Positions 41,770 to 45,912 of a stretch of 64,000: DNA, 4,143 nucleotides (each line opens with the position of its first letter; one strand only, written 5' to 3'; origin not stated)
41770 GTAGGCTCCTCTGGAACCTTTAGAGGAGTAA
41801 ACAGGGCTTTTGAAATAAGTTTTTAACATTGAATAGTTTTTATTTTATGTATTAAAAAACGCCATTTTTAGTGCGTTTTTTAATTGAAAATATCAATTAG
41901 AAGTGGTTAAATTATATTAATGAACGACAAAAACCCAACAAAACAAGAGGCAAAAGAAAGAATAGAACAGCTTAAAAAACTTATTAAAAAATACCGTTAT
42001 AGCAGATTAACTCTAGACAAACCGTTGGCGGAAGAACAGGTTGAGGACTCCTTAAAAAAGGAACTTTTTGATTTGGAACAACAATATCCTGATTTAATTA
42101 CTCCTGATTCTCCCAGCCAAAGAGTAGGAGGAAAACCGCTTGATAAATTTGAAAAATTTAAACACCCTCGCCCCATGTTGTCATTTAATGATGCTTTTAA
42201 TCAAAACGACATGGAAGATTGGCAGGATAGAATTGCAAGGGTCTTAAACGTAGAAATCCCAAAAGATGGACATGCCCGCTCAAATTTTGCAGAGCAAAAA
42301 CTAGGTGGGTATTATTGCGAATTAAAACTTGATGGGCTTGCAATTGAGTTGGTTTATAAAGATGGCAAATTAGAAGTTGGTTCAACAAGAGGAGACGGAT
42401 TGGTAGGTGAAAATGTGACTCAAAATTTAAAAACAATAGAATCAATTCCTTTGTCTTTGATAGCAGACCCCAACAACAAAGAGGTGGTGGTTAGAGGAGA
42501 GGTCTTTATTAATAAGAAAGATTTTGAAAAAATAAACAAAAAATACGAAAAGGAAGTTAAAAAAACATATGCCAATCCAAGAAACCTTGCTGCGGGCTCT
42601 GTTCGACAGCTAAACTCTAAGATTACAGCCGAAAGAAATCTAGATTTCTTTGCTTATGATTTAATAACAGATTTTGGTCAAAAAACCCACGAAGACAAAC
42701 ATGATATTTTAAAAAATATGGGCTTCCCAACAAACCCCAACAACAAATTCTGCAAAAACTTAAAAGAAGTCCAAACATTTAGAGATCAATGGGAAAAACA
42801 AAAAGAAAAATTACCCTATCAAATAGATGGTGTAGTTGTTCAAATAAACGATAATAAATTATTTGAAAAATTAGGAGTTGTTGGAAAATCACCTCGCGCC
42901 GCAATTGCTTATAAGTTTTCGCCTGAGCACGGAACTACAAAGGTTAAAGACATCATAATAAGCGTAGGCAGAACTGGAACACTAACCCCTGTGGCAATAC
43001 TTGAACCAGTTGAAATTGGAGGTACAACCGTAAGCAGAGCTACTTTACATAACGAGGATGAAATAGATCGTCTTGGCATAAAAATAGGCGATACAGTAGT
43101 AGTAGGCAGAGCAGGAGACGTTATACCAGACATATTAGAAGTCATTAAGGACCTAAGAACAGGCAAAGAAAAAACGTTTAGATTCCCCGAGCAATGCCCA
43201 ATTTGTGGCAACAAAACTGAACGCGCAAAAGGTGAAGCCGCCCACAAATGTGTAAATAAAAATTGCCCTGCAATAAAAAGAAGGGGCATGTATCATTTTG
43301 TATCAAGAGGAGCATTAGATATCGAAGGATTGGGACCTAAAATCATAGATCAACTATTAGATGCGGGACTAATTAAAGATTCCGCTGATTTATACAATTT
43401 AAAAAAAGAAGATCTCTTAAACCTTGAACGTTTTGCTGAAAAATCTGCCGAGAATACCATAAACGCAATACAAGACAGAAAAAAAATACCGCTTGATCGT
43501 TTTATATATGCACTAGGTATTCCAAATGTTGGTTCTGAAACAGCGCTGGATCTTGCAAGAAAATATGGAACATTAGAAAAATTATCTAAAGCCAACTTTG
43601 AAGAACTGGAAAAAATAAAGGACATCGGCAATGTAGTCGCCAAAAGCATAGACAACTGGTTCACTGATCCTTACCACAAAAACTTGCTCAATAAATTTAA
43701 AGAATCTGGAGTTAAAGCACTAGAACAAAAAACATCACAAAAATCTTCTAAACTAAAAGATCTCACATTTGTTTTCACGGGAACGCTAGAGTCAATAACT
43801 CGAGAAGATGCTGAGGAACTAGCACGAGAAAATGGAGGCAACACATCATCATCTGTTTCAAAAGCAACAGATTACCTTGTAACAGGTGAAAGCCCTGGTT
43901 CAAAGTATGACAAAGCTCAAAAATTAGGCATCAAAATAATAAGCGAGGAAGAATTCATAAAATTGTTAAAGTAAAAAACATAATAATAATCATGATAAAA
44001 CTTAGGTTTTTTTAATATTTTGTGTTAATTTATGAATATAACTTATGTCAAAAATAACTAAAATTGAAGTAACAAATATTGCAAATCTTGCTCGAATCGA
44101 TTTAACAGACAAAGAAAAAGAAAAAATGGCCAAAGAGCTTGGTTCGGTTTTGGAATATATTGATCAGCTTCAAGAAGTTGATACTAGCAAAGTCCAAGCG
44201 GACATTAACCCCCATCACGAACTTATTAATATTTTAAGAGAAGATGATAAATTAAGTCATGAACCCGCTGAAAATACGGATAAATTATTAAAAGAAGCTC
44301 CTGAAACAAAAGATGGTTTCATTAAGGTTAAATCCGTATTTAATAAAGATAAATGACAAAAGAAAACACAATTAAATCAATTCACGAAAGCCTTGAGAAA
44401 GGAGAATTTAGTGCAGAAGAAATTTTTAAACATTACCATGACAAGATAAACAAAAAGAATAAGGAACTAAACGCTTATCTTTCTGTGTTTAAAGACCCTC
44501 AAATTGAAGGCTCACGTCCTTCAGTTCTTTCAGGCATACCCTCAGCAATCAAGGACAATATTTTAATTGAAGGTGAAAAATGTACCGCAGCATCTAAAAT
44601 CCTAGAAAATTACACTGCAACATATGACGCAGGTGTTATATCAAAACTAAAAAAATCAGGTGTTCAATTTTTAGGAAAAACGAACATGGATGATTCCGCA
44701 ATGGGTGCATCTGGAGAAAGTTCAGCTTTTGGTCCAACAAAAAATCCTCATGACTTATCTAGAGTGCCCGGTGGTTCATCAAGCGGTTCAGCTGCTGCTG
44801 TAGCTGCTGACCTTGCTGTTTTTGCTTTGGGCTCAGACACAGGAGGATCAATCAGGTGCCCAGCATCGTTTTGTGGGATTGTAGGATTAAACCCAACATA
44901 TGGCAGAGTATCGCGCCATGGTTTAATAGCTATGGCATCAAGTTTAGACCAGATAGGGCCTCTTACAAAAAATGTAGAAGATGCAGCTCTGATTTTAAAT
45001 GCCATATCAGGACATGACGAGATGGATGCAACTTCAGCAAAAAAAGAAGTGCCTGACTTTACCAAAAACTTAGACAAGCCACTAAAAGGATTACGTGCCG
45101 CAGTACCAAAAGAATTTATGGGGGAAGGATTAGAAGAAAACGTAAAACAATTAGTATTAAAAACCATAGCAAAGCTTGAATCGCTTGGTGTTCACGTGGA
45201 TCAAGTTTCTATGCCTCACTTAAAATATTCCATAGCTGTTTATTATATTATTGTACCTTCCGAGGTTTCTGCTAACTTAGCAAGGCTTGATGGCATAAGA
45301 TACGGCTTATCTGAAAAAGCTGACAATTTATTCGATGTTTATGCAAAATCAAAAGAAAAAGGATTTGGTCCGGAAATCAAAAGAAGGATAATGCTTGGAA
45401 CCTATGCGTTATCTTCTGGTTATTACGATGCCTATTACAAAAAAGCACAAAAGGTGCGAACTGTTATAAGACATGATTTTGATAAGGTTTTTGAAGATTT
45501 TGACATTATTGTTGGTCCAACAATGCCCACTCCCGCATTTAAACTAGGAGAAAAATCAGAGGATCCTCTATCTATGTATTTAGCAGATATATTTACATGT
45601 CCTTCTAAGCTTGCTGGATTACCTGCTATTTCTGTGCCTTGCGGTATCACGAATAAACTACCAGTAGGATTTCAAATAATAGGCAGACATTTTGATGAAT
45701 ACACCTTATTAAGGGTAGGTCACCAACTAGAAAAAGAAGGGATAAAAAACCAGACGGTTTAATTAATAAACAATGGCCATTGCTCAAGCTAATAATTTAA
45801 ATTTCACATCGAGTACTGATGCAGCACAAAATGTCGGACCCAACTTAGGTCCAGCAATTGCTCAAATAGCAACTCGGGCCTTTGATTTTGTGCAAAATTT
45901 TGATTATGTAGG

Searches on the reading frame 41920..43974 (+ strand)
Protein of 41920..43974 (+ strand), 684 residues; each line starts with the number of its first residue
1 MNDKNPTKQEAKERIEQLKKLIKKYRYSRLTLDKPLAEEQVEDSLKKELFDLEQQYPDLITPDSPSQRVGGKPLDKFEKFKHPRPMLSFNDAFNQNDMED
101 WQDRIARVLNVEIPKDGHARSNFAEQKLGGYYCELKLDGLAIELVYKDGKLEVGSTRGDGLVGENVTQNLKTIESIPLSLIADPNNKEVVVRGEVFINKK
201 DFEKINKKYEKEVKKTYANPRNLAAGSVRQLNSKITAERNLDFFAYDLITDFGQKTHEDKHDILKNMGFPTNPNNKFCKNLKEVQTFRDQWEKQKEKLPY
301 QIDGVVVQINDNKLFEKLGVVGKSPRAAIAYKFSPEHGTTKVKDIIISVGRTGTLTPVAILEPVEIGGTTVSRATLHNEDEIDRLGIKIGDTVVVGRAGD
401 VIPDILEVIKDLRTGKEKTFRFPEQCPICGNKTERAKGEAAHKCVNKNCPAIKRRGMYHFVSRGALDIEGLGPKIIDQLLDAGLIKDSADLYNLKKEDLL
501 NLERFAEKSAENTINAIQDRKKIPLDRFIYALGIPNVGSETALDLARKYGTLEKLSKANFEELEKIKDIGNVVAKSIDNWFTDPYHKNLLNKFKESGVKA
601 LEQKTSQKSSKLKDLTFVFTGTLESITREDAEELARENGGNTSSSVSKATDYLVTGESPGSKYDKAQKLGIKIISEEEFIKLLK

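Call 98: search_protein_families(library=pfam, proteins=[window:41920-43974:+], max_evalue=0.001)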
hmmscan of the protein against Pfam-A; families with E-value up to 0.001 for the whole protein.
window:41920-43974:+ (684 aa): 7 families
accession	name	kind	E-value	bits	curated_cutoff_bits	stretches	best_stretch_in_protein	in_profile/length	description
PF01653.23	DNA_ligase_aden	-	6.2e-85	285.2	27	1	76-336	3-253/253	NAD-dependent DNA ligase adenylation domain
PF03120.22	DNA_ligase_OB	-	1.1e-33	115.4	32.9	1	339-416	1-78/79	NAD-dependent DNA ligase OB-fold domain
PF12826.13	HHH_2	-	4.2e-23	81.7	27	1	527-589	1-63/64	Helix-hairpin-helix motif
PF00533.33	BRCT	-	8.1e-18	64.9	21.3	1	608-682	2-77/78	BRCA1 C Terminus (BRCT) domain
PF14520.12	HHH_5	-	4.1e-15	56.4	27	2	530-577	3-51/57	Helix-hairpin-helix domain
PF03119.21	DNA_ligase_ZBD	-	1.3e-08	34.9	25.8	1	425-451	1-27/27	NAD-dependent DNA ligase C4 zinc finger domain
PF12738.14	PTCB-BRCT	-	7.9e-08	32.6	22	1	625-675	11-60/63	twin BRCT domain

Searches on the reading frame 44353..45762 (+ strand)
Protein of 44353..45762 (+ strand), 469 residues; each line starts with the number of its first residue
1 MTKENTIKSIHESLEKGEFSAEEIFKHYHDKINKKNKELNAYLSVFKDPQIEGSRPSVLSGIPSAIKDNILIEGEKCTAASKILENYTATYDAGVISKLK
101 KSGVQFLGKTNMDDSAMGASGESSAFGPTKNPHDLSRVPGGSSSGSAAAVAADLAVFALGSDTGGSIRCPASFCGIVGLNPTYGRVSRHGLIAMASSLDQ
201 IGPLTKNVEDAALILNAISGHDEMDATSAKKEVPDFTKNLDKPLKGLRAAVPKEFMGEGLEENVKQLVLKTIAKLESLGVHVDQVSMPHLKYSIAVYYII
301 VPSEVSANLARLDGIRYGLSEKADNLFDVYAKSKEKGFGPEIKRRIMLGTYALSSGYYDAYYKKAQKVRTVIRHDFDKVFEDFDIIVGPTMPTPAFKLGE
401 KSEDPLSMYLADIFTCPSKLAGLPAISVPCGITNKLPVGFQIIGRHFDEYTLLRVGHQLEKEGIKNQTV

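Call 98: search_protein_families(library=pfam, proteins=[window:44353-45762:+], max_evalue=0.001)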
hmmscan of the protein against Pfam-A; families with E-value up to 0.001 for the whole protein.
window:44353-45762:+ (469 aa): 1 family
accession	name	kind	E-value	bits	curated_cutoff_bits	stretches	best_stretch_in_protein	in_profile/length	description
PF01425.27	Amidase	-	1.6e-149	499.2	27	1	24-453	2-445/445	Amidase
